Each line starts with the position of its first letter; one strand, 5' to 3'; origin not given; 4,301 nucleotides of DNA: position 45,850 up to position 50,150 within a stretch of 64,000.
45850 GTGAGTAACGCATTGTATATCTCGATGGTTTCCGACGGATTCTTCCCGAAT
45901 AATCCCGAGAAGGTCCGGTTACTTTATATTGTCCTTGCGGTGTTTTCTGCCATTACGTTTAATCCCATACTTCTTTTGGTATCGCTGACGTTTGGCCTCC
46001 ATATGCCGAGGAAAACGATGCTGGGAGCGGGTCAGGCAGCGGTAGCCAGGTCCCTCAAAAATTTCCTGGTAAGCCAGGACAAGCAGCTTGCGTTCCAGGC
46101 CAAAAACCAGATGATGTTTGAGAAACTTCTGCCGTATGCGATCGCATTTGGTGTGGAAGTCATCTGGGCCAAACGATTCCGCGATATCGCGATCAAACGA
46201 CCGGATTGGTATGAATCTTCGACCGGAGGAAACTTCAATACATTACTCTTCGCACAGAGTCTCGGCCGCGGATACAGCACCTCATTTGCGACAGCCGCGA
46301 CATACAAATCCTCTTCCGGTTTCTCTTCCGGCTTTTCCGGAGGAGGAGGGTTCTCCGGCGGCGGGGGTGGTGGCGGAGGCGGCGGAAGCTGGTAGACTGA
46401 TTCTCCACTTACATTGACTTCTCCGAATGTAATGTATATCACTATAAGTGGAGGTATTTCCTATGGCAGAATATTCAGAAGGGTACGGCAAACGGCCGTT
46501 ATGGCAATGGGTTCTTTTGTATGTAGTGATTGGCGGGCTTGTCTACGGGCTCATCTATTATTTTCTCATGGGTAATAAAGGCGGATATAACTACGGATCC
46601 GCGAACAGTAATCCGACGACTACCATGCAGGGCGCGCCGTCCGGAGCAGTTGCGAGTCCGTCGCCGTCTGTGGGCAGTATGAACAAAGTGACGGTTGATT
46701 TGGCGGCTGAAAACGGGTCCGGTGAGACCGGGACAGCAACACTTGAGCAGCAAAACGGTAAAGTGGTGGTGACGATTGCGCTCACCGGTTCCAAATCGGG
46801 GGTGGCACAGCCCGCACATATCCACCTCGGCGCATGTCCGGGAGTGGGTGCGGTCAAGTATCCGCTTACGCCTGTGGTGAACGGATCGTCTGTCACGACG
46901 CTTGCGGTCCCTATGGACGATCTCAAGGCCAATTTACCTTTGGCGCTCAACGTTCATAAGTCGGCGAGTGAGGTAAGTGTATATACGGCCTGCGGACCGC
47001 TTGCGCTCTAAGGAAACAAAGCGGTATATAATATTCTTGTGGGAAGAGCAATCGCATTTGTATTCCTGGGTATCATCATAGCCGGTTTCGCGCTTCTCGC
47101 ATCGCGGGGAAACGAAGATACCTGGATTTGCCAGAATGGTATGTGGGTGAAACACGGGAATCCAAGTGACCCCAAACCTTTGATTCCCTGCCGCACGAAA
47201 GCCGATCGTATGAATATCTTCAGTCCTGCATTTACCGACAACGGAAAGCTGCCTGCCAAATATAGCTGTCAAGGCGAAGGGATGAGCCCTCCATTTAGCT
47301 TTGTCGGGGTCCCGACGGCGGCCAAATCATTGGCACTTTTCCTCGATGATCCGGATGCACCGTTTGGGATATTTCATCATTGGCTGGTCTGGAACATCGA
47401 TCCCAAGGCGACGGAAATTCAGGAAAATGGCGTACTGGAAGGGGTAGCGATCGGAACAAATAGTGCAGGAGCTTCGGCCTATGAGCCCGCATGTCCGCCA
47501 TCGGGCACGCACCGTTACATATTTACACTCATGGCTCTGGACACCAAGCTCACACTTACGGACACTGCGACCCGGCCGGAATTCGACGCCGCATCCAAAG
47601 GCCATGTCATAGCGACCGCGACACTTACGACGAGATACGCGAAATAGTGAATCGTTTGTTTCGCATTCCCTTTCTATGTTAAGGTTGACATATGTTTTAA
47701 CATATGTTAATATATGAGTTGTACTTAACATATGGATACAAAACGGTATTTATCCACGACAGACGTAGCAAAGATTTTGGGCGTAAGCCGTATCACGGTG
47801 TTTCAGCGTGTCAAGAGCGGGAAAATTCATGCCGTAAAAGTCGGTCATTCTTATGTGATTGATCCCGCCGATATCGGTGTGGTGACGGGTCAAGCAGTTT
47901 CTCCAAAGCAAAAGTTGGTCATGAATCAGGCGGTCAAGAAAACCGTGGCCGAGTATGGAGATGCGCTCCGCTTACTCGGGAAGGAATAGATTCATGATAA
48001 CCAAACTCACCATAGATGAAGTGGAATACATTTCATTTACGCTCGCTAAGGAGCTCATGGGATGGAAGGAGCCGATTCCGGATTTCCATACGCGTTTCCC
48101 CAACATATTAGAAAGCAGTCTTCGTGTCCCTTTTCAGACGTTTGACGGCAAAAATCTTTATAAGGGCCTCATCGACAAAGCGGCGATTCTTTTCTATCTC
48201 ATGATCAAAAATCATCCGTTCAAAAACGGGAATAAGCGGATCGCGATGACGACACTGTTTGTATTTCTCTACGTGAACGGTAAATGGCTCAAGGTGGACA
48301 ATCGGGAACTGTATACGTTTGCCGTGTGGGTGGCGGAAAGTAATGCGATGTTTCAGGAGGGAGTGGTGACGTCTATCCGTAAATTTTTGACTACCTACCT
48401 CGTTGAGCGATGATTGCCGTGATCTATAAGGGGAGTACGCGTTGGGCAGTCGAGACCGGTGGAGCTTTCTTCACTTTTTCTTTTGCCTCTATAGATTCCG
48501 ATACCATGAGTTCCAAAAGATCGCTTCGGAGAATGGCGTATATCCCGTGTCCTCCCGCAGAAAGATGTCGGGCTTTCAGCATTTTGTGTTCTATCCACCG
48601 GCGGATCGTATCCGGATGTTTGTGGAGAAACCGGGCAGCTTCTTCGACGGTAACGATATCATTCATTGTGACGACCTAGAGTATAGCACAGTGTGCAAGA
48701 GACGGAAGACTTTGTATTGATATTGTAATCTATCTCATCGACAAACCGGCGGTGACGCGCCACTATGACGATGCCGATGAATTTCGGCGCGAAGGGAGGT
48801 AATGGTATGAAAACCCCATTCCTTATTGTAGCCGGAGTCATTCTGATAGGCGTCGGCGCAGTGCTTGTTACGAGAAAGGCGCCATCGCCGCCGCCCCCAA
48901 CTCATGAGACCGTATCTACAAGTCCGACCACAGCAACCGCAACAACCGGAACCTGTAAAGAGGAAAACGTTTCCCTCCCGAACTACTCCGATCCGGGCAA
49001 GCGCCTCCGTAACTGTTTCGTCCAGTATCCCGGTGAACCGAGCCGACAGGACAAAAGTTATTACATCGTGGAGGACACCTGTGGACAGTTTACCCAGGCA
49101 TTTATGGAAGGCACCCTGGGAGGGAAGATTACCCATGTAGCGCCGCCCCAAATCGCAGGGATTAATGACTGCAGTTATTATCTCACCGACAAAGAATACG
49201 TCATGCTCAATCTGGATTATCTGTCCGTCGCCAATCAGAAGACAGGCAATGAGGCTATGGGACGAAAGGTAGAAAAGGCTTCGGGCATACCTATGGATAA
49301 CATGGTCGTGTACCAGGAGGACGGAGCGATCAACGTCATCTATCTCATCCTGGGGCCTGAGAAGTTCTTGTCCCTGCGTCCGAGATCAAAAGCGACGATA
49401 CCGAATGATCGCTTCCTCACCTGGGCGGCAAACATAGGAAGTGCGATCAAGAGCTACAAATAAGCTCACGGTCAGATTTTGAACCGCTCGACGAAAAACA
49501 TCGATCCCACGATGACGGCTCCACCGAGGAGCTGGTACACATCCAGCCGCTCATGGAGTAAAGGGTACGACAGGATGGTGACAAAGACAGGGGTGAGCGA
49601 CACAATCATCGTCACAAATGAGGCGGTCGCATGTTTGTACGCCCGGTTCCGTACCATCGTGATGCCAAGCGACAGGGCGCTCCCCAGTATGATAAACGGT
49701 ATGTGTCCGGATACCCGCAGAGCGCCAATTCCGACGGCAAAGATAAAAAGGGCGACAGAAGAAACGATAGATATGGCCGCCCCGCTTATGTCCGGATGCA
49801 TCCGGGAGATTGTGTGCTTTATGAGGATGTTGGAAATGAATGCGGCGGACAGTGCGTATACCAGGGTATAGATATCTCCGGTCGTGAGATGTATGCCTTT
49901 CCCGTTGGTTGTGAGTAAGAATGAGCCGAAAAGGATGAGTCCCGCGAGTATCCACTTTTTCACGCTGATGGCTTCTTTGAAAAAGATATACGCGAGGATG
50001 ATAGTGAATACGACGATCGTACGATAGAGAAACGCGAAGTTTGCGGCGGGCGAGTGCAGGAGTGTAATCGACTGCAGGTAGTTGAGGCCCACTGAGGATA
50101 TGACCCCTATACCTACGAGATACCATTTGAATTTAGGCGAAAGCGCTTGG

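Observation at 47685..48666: Doc/Fic toxin with an excisionase-type HTH antitoxin, a triple palindromic operator, and a second convergent HTH gene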

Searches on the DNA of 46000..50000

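Call 78: search_rna_families(source=window, start=46000, end=50000, threshold=evalue, max_evalue=1)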
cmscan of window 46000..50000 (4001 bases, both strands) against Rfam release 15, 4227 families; matches with E-value up to 1: 1.
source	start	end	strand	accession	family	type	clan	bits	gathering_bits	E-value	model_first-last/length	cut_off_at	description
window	46839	46883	+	RF02806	PyrR208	Gene; snRNA; snoRNA; HACA-box;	-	21.4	64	0.48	1-60/60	no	Pyrobaculum sRNA 208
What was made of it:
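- Tried and rejected: Rfam scan of 46-50 kb found nothing relevant (call 78).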
